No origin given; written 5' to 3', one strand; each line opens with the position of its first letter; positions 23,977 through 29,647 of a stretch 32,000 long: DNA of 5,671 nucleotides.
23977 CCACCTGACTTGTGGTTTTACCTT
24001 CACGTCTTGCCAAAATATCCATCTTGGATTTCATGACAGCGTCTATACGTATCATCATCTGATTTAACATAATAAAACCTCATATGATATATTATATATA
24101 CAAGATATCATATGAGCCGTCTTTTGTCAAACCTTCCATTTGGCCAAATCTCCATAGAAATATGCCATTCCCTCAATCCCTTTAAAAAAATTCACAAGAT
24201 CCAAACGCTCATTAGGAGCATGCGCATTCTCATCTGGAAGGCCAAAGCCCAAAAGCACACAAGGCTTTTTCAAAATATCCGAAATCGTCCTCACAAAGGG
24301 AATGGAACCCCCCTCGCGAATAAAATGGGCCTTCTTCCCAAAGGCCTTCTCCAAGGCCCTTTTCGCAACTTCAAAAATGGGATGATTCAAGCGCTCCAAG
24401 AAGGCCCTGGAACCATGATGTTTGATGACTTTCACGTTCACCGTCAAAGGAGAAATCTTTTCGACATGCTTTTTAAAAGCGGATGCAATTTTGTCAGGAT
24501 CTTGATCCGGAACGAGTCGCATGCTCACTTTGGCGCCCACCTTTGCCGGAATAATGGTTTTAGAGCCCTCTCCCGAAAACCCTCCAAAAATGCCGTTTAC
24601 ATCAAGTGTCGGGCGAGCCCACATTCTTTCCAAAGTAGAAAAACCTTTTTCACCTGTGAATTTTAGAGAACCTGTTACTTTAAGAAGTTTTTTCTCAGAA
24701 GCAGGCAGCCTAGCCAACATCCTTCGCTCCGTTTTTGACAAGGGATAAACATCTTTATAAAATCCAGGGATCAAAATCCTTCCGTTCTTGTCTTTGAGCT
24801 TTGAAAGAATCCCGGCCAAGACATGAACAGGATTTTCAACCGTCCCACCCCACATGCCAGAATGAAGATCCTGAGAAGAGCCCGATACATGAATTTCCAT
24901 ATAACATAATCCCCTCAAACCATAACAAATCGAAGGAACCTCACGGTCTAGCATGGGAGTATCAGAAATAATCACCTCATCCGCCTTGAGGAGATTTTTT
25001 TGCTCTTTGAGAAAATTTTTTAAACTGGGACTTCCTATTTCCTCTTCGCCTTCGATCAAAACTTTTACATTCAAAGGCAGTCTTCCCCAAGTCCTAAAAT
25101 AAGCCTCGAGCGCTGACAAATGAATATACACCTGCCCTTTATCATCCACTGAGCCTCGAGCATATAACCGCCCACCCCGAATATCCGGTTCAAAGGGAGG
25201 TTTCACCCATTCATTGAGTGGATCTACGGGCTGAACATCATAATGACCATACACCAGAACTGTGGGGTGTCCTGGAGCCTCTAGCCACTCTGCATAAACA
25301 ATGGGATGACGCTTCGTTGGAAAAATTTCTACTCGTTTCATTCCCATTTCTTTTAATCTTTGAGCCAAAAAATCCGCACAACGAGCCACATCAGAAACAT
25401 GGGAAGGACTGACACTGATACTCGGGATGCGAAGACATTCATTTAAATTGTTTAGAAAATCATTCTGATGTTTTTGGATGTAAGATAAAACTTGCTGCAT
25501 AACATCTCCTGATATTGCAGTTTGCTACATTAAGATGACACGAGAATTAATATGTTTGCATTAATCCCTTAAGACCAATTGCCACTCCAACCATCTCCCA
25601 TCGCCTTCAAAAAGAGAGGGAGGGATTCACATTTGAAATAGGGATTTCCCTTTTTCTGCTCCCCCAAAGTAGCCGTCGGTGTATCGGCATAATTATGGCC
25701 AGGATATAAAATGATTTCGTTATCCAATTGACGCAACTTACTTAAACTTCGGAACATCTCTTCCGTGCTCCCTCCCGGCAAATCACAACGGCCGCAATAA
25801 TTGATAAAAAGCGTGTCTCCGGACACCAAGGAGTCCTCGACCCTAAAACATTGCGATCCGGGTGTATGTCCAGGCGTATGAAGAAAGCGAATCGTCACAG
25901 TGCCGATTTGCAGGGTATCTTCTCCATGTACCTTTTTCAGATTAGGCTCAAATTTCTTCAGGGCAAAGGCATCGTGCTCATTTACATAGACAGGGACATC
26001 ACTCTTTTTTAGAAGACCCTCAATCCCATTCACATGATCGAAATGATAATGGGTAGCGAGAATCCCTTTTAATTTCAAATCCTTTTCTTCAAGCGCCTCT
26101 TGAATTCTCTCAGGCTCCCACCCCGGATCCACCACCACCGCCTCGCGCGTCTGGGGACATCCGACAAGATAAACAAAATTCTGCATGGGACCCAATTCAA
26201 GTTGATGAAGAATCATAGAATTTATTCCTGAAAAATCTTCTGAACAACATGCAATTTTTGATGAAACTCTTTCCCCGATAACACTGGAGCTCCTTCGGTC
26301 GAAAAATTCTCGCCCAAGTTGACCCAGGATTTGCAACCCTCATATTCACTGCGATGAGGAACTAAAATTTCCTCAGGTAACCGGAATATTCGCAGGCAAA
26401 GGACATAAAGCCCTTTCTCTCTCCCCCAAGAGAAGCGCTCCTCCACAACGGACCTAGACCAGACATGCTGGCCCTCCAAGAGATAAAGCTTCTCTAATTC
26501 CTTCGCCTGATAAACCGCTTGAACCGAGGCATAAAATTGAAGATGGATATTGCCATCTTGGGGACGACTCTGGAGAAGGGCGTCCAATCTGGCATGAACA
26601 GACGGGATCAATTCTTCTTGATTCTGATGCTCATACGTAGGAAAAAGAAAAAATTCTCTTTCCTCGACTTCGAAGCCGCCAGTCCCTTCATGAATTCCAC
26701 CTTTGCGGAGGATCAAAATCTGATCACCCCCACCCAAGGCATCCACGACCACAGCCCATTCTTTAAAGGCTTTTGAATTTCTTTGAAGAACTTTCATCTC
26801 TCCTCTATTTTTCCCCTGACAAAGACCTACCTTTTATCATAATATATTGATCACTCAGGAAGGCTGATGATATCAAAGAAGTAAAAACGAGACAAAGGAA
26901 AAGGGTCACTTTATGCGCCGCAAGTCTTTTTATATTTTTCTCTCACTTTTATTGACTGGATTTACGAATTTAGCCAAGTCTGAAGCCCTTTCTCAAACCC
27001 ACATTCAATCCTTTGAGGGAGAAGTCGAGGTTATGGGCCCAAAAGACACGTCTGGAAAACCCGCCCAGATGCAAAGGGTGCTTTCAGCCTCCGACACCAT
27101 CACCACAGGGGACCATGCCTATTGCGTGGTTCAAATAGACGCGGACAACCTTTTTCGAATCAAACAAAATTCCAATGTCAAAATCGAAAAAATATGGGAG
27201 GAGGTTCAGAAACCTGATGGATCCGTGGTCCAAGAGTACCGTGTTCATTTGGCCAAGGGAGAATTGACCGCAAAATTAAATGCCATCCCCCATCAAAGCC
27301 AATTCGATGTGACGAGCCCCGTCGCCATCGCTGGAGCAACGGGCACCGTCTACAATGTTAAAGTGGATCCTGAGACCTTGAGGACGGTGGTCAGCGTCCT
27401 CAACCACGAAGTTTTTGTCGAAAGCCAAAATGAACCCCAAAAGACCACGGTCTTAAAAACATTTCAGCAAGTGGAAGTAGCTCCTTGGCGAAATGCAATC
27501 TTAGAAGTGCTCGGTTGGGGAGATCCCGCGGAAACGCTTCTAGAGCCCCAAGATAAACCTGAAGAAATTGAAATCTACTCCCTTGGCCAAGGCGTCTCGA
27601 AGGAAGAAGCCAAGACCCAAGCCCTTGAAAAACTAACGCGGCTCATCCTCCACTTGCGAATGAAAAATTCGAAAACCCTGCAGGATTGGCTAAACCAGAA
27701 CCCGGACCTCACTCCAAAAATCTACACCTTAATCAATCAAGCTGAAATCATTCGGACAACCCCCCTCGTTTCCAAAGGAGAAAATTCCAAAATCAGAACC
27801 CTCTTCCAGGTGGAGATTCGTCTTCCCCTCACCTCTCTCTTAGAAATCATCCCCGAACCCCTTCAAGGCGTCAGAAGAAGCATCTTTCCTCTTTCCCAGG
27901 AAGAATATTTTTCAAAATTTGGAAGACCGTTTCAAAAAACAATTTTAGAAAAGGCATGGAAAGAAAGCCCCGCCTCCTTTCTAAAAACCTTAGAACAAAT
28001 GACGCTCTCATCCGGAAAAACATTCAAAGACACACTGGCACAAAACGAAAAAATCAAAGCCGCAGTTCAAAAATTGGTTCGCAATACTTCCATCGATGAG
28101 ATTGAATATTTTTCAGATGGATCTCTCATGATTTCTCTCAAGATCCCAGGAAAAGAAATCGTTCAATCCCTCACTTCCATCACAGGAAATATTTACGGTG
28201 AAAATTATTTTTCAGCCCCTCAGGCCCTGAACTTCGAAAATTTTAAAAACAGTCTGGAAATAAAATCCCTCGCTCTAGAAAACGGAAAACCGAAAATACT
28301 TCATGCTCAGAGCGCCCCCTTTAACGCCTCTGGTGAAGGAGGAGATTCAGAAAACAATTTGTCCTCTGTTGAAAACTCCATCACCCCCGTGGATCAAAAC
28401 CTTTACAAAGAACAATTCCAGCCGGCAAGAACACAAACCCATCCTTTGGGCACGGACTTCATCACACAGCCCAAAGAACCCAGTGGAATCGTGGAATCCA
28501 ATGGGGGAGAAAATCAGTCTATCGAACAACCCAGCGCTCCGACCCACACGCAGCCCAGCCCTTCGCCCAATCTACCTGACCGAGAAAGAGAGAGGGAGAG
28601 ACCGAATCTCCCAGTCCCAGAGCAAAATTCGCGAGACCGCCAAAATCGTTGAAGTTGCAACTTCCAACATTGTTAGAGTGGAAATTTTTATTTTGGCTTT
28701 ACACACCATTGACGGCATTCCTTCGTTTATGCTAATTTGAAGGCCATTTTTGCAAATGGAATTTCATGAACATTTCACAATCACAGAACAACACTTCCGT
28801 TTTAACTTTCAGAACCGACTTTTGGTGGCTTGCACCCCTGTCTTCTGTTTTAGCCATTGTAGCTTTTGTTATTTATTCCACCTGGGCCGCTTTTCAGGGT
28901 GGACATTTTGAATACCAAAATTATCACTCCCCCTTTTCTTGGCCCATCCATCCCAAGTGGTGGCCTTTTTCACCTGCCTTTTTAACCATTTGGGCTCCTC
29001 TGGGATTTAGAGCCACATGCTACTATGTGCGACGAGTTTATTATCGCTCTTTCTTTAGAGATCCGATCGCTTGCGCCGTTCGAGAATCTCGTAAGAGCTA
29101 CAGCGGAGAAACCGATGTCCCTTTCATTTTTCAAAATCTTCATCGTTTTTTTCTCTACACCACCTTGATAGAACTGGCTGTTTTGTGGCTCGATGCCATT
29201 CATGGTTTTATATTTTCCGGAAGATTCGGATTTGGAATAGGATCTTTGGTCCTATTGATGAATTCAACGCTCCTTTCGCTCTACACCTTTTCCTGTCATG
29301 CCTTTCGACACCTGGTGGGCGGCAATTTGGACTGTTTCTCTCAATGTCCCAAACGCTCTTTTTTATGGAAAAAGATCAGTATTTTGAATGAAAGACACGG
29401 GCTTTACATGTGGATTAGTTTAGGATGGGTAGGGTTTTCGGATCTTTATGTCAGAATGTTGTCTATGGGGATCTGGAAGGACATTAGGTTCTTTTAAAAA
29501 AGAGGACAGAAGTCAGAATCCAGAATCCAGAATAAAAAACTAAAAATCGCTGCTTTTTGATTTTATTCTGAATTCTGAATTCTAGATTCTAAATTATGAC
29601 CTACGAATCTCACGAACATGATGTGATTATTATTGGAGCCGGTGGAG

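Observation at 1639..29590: Intergenic spacers throughout the window are built from 7-nt-period tandem repeats, most folded into long hairpins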

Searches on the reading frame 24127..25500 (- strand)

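Call 11: search_protein_families(library=ncbifam, proteins=[window:24127-25500:-], max_evalue=0.00001)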
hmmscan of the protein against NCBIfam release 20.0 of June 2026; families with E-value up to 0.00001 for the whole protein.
window:24127-25500:- (457 aa): 38 families (the best 25 are shown)
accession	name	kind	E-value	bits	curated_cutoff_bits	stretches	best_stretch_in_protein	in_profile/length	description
NF006053.0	PRK08201.1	equivalog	1.4e-181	604.4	441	1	1-454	2-455/458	dipeptidase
NF006579.0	PRK09104.1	subfamily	6.1e-145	483.7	327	1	1-453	6-463/465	hypothetical protein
NF005914.0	PRK07907.1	subfamily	3.3e-101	339.4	300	1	2-453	7-454/456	hypothetical protein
NF005034.0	PRK06446.1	subfamily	6.3e-99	331.7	369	1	14-449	3-430/436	hypothetical protein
NF005478.0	PRK07079.1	subfamily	3.6e-66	224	330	1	11-454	15-456/469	hypothetical protein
NF006399.0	PRK08651.1-2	equivalog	2.4e-32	112.5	381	1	13-243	4-223/405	succinyl-diaminopimelate desuccinylase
NF009557.0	PRK13009.1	equivalog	2e-27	96.3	284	1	20-238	10-218/377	succinyl-diaminopimelate desuccinylase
TIGR01246.1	dapE_proteo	equivalog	4.6e-24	85.1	361.8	1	29-237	13-213/370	succinyl-diaminopimelate desuccinylase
TIGR01910.1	DapE-ArgE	subfamily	5.1e-24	85.2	217.6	1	36-220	18-198/373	ArgE/DapE family deacylase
NF006400.0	PRK08651.1-3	equivalog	2.1e-23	82.7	374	1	67-220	74-218/410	succinyl-diaminopimelate desuccinylase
NF010589.0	PRK13983.1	equivalog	9.2e-21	74.2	333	1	2-180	3-189/409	M20 family metallo-hydrolase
NF005710.0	PRK07522.1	subfamily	2e-18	66.8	412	1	47-249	37-230/391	acetylornithine deacetylase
TIGR01892.1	AcOrn-deacetyl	equivalog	3e-17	62.7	297.7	1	41-217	20-186/365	acetylornithine deacetylase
TIGR01880.1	Ac-peptdase-euk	subfamily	5.2e-17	61.6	338.6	1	13-168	10-163/401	N-acyl-aliphatic-L-amino acid amidohydrolase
NF009558.0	PRK13013.1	equivalog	1.5e-16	60.1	428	1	2-208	5-212/429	acetylornithine deacetylase/succinyl-diaminopimelate desuccinylase family protein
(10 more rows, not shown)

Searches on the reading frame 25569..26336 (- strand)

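Call 11: search_protein_families(library=ncbifam, proteins=[window:25569-26336:-], max_evalue=0.00001)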
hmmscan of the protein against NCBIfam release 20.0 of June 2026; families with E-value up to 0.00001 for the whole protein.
window:25569-26336:- (255 aa): 9 families
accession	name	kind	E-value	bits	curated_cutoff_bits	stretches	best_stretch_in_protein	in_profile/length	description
TIGR03413.1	GSH_gloB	equivalog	2.2e-36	125.5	200.8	1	52-218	9-168/248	hydroxyacylglutathione hydrolase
NF041804.1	MBL_fold_SolJ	exception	2.4e-34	118.5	350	1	49-242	14-206/224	solanimycin biosynthesis MBL-fold hydrolase SolJ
NF007597.0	PRK10241.1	equivalog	6.3e-21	74.8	421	1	53-217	12-168/251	hydroxyacylglutathione hydrolase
NF040641.1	bifunc_ST_SDO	equivalog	6e-18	64.9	625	1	76-236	189-369/423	bifunctional sulfur transferase/dioxygenase Blh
NF012229.1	bla_class_B_core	domain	1.7e-14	54.2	100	1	63-164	23-136/139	metallo-beta-lactamase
NF033105.1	bla_subclass_B3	equivalog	5.6e-13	48.8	240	1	89-169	62-158/257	subclass B3 metallo-beta-lactamase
NF000458.2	blaPEDO-2_fam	exception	3.9e-06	26.5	550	0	88-127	90-129/285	PEDO-2 family subclass B3 metallo-beta-lactamase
NF045699.1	AHLLactAiiA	equivalog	6.3e-06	25.6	375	0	77-167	81-179/251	quorum-quenching N-acyl homoserine lactonase AiiA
NF033088.2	bla_subclass_B1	equivalog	9.9e-06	25.3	200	0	63-159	39-141/217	subclass B1 metallo-beta-lactamase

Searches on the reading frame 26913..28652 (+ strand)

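Call 11: search_protein_families(library=ncbifam, proteins=[window:26913-28652:+], max_evalue=0.00001)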
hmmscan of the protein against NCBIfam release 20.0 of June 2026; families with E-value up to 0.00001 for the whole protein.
window:26913-28652:+ (579 aa): 2 families
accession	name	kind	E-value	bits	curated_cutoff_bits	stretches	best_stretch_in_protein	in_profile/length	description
NF047849.1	Lsa33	exception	6.7e-16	58.3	420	1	2-189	2-184/310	surface adhesin Lsa33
NF033165.1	lipo_LipL45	exception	5.3e-09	35.6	350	1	45-169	55-173/391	lipoprotein LipL45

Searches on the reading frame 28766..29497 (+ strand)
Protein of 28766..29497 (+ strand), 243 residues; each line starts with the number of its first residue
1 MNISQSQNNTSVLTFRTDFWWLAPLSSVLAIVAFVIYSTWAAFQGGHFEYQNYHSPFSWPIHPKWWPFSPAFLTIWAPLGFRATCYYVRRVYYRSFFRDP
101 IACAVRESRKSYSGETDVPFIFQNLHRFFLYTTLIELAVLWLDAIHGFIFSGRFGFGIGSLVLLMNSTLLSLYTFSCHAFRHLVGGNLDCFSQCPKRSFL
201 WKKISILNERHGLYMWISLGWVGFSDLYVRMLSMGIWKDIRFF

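Call 11: search_protein_families(library=ncbifam, proteins=[window:28766-29497:+], max_evalue=0.00001)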
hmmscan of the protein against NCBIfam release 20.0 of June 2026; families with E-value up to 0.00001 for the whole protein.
window:28766-29497:+ (243 aa): 0 families

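Call 43: find_encoding_contigs(protein=window:28766-29497:+, flank=10000, max_places=3)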
Protein window:28766-29497:+ (243 aa): no gene with exactly this product is on record in the collection.

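Call 63: search_protein_families(library=pfam, proteins=[window:28766-29497:+], max_evalue=0.001)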
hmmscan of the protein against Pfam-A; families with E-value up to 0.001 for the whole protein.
window:28766-29497:+ (243 aa): 0 families
